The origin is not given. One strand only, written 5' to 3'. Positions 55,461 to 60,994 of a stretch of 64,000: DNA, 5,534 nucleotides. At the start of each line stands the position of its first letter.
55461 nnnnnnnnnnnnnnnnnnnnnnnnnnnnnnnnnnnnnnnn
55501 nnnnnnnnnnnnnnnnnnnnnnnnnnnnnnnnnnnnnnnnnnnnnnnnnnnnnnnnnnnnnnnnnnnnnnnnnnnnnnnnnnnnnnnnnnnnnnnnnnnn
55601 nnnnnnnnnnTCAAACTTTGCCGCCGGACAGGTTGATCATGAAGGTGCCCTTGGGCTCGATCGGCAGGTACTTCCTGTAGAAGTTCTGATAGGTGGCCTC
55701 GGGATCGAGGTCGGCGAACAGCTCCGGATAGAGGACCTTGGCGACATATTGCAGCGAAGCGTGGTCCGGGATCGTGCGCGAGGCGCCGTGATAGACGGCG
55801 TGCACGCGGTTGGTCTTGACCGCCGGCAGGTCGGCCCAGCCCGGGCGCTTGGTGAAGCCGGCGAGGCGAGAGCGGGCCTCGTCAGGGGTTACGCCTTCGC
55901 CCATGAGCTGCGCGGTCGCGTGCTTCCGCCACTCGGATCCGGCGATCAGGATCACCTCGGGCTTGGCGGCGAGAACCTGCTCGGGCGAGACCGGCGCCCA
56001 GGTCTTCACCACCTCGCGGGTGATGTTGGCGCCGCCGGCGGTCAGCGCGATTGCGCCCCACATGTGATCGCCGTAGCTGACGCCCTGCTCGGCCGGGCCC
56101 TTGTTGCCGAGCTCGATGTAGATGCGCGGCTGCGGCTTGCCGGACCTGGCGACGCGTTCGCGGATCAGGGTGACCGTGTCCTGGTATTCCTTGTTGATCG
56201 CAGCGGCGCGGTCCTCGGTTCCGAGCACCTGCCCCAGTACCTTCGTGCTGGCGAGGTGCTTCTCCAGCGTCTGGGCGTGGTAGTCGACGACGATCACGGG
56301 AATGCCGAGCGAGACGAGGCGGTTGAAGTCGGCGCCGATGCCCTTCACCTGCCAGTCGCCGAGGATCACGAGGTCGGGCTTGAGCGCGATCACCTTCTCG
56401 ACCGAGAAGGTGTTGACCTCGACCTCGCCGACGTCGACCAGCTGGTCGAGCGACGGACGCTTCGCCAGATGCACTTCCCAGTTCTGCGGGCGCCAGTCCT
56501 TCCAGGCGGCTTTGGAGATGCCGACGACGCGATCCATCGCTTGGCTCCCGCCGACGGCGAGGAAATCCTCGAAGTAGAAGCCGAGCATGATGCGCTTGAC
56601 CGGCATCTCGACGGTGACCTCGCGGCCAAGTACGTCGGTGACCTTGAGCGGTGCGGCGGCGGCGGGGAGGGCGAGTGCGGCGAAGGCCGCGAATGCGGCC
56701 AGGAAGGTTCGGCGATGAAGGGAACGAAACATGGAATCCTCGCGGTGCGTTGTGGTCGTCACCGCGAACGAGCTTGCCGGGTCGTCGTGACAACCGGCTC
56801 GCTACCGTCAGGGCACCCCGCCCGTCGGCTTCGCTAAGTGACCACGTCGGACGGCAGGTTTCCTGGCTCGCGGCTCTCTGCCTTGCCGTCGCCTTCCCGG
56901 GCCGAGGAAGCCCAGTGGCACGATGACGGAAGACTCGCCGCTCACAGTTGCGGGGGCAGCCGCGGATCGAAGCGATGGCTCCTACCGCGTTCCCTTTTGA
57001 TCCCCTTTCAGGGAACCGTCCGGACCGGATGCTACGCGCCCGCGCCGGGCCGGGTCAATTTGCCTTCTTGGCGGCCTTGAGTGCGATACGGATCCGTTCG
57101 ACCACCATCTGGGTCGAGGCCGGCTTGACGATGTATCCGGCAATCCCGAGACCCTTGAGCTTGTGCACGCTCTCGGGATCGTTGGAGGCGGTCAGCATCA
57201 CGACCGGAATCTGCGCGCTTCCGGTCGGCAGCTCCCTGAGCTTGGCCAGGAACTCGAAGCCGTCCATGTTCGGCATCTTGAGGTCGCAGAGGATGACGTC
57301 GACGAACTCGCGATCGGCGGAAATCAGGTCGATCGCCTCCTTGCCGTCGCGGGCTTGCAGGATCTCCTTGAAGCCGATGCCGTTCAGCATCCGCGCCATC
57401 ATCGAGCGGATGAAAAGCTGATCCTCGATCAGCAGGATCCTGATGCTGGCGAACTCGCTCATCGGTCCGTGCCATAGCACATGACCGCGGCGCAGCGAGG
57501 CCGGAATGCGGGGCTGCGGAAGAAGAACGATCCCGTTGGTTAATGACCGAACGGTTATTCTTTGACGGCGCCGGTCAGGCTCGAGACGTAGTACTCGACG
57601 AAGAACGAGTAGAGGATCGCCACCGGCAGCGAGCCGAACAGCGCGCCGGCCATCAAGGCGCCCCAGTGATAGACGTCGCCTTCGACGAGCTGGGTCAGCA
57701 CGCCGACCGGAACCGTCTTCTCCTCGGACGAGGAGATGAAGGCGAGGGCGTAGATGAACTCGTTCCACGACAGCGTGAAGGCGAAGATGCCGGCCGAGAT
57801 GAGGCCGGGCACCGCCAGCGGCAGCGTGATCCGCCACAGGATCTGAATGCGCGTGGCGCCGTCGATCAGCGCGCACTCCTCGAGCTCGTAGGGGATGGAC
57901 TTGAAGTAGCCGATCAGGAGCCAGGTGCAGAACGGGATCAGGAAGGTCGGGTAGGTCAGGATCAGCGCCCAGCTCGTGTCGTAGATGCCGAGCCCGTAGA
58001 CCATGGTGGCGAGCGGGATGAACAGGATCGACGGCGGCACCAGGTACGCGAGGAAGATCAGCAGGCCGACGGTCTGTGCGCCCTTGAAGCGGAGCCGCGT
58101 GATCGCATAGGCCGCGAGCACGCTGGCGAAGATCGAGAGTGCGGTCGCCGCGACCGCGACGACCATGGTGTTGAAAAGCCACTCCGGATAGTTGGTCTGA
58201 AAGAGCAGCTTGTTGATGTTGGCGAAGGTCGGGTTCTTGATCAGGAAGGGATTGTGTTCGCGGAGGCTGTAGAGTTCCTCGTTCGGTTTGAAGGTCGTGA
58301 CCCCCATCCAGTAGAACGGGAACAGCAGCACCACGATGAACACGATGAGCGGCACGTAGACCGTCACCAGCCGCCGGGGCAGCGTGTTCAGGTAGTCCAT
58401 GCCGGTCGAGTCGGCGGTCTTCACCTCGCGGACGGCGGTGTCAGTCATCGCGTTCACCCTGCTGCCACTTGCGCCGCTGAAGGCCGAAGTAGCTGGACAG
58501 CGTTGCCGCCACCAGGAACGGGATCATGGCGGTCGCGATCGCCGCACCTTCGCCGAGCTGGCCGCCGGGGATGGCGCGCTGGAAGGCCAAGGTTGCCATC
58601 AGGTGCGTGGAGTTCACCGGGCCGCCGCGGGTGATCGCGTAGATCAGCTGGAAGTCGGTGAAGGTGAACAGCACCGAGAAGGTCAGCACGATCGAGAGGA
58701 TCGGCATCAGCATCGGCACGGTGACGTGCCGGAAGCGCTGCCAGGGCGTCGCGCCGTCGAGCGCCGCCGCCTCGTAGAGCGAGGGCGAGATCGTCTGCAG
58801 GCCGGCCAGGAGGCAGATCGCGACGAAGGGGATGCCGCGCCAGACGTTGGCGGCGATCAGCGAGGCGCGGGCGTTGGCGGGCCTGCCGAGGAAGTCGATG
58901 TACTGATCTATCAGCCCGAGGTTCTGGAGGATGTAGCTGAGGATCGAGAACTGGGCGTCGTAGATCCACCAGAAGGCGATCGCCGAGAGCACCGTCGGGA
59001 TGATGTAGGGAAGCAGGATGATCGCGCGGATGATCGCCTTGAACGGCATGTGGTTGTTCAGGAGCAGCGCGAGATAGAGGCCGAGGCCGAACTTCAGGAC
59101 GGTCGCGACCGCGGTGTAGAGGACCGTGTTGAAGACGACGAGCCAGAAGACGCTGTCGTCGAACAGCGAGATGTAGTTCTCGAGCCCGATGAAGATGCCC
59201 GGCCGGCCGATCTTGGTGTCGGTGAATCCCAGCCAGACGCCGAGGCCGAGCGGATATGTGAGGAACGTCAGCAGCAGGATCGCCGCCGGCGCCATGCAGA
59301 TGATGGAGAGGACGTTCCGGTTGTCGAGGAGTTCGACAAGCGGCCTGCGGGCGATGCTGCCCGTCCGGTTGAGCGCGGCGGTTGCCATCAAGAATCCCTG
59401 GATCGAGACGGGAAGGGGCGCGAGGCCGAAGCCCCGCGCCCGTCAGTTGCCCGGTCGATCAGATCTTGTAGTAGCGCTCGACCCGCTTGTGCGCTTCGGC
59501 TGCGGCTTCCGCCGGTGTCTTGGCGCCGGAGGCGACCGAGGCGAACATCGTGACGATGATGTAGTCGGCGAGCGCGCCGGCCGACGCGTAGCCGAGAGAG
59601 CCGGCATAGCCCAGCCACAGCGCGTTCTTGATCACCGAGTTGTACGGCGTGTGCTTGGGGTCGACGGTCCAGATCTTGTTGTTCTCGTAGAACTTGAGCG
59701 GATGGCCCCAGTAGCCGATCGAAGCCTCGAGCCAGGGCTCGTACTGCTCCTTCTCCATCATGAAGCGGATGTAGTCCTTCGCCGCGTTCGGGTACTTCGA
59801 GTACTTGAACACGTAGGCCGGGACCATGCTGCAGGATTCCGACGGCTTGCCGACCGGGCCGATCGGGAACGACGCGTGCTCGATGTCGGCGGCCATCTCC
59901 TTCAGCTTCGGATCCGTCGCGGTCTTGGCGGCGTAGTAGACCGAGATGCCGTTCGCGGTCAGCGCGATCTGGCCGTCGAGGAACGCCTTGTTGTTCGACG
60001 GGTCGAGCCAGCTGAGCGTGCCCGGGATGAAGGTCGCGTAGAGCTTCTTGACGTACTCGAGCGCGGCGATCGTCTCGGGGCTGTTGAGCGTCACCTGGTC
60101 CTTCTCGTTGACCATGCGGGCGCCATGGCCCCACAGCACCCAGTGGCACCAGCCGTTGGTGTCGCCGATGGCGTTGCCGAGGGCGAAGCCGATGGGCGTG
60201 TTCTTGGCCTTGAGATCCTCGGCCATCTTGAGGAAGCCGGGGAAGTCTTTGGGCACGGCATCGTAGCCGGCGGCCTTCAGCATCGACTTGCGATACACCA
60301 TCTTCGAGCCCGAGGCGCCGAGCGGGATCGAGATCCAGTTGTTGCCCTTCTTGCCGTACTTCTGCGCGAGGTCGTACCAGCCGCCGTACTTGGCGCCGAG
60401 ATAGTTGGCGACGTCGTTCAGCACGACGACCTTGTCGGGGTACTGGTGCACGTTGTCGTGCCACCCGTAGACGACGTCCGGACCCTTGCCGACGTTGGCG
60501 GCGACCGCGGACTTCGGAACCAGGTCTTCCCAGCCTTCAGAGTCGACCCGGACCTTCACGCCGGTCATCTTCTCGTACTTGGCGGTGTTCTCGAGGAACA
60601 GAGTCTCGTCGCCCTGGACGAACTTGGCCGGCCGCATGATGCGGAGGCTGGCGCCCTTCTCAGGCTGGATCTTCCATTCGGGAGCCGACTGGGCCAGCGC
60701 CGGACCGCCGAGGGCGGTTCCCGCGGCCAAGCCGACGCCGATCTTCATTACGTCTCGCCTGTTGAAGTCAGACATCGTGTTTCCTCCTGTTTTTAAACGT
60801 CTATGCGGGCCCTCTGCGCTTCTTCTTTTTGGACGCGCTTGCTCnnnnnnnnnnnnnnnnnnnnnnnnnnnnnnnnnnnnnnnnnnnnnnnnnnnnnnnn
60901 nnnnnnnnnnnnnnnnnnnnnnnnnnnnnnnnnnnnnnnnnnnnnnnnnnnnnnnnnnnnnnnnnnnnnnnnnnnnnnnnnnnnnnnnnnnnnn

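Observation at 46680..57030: Two paralogous cobalamin riboswitches on opposite strands bracket a 10-kb block (btuB-like TonB-dependent receptor at one end, btuFCD-like ABC importer at the other)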

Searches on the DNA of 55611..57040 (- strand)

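Call 33: search_rna_families(sources=[L155, L156, L157, L158], threshold=gathering)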
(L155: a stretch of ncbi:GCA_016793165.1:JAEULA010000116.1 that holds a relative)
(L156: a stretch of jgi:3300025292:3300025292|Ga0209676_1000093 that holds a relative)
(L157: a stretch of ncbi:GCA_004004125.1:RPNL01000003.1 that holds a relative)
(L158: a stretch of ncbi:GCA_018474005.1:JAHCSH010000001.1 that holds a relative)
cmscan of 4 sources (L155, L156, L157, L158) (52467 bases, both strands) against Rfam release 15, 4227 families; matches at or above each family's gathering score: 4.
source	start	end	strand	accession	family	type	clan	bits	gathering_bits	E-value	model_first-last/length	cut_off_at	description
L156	5722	5901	+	RF00174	Cobalamin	Cis-reg; riboswitch;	CL00101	130.8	31.5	1e-32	1-189/189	no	Cobalamin riboswitch aptamer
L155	5703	5899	+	RF00174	Cobalamin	Cis-reg; riboswitch;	CL00101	108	31.5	3.5e-26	1-189/189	no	Cobalamin riboswitch aptamer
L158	2475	2542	-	RF02993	ilvH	Cis-reg;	-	94.8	55.1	2.2e-19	1-68/68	no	ilvH RNA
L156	10560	10633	+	RF00005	tRNA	Gene; tRNA;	CL00001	65.6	29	4.1e-12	1-71/71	no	tRNA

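Call 52: search_dna_similar(query=window:56730-57040:-, collection=plasmids, mode=distant, max_rows=30)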
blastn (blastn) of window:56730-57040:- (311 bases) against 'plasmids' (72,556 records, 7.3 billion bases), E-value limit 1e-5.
Records with a match: 320; places in all: 368; records where one place covers at least 80% of the query: 2.
Best place of each record, by identity: 80-90% 6; 60-80% 314.
By first word of the organism name: Ralstonia 115; Sinorhizobium 47; Paracoccus 28; Azospirillum 18; Phaeobacter 10; Bradyrhizobium 9; Sphingobium 9; Aminobacter 6; Novosphingobium 6; Rhodovulum 5; and 33 more.
By predicted mobility (MOB-suite, as given by PLSDB): mobilizable 143; non-mobilizable 138; conjugative 39.
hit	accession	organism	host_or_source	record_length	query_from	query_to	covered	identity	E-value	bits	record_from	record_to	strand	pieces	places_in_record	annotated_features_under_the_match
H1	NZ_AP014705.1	Methylobacterium aquaticum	-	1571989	21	284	85%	77.0%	8e-40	171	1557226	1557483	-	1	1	none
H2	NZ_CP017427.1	Methylobacterium sp. XJLW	single cell,soil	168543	21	284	85%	72.3%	8e-21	107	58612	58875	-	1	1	TonB-dependent receptor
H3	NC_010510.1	Methylobacterium radiotolerans JCM 2831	-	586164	21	232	68%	76.4%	4e-31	142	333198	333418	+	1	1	none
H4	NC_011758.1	Methylorubrum extorquens CM4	-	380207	21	233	68%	75.9%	4e-31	141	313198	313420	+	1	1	none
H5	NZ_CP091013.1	Burkholderia cenocepacia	-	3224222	21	233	68%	74.6%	2e-22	113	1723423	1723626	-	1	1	none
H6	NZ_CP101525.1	Burkholderia arboris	mixed culture,soil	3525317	21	233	68%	74.1%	6e-22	112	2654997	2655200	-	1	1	none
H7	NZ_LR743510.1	Methylobacterium bullatum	-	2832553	36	232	63%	79.0%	9e-33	148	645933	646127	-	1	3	none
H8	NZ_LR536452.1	Methylocella tundrae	-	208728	21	227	67%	74.6%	1e-24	120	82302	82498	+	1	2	none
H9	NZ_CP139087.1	Methylocella tundrae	Single cell,tundra wetland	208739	21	227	67%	74.6%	1e-24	120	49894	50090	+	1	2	none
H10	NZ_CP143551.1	Burkholderia multivorans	Homo sapiens,bronchoalveolar lavage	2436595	21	233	68%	71.8%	1e-17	98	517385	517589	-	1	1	none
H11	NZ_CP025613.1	Niveispirillum cyanobacteriorum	sing cell,cyanobacterial aggregates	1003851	21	236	69%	70.0%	6e-10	72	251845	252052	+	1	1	none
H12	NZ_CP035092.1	Paracoccus denitrificans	Homo sapiens,cell culture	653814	37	230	62%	75.0%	3e-20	105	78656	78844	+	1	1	none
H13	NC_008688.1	Paracoccus denitrificans PD1222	-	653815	37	230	62%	75.0%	3e-20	105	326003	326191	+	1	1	none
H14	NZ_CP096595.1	Paracoccus denitrificans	mixed culture,activated sludge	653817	37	230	62%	75.0%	3e-20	105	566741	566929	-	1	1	none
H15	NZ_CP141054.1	Paracoccus denitrificans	-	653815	37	230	62%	75.0%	3e-20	105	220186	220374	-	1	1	none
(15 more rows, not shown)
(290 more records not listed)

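Call 54: get_annotated_region(hit=H1, flank=5000)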
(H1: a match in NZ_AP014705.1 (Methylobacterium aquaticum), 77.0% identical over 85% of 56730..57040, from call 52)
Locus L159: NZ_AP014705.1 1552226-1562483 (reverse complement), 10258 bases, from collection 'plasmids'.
description: Methylobacterium aquaticum strain MA-22A plasmid pMaq22A_1p, complete sequence
organism: Methylobacterium aquaticum (NCBI taxid 270351)
taxonomy: Bacteria; Pseudomonadota; Alphaproteobacteria; Hyphomicrobiales; Methylobacteriaceae; Methylobacterium; Methylobacterium aquaticum
host: -; source: -; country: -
typing (MOB-suite, as given by PLSDB): mobilizable; relaxase MOBP
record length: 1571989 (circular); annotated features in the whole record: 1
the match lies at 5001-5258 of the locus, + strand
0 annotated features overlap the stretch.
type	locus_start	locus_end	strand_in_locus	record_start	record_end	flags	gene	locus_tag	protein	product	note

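Call 71: search_rna_families(sources=[L161, L162, L163], threshold=gathering)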
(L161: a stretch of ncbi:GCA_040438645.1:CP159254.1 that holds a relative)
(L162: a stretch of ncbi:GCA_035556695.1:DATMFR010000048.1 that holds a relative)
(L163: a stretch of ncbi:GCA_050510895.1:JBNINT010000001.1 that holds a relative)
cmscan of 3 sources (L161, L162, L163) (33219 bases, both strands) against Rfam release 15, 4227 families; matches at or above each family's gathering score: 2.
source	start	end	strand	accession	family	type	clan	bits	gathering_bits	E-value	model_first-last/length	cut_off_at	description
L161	4568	4774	+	RF00174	Cobalamin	Cis-reg; riboswitch;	CL00101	138.7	31.5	3.6e-35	1-189/189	no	Cobalamin riboswitch aptamer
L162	4704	4891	+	RF00174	Cobalamin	Cis-reg; riboswitch;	CL00101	126.3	31.5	1.3e-31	1-189/189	no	Cobalamin riboswitch aptamer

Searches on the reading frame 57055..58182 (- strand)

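Call 6: search_protein_families(library=pfam, proteins=[window:57055-58182:-], max_evalue=0.001)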
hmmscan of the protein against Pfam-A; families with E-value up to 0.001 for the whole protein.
window:57055-58182:- (375 aa): 1 family
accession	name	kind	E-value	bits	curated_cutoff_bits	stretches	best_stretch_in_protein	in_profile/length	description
PF00072.30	Response_reg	-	1.3e-24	86.9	30.2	1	249-364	1-110/111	Response regulator receiver domain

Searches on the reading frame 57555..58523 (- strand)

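Call 62: search_protein_families(library=pfam, proteins=[window:57555-58523:-], max_evalue=0.00001)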
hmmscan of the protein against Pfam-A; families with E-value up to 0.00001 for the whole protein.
window:57555-58523:- (322 aa): 1 family
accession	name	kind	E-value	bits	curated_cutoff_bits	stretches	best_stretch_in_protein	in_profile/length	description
PF00528.27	BPD_transp_1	-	3.6e-17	63.1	26.4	1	131-313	2-179/184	Binding-protein-dependent transport system inner membrane component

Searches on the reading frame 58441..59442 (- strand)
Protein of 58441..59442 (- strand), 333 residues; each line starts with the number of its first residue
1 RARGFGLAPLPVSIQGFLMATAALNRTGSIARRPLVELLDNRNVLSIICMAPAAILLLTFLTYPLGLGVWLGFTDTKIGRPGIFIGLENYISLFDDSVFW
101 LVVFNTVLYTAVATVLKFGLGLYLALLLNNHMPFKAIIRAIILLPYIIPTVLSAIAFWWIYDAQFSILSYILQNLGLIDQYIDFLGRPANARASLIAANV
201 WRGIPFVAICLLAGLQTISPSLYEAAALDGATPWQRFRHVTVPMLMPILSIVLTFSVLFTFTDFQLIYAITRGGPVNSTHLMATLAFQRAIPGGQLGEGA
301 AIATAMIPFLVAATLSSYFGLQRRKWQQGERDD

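Call 63: search_protein_families(library=pfam, proteins=[window:58441-59442:-], max_evalue=0.00001)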
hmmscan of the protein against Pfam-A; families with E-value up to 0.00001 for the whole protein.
window:58441-59442:- (333 aa): 1 family
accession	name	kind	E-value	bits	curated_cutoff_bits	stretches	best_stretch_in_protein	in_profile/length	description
PF00528.27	BPD_transp_1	-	1.4e-16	61.2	26.4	1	119-312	3-170/184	Binding-protein-dependent transport system inner membrane component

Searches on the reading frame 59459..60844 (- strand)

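Call 63: search_protein_families(library=pfam, proteins=[window:59459-60844:-], max_evalue=0.00001)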
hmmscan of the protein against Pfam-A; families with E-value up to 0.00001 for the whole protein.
window:59459-60844:- (461 aa): 1 family
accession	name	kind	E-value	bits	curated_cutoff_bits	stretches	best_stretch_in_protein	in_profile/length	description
PF13416.11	SBP_bac_8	-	7.5e-40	137.9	27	1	88-398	4-277/279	Bacterial extracellular solute-binding protein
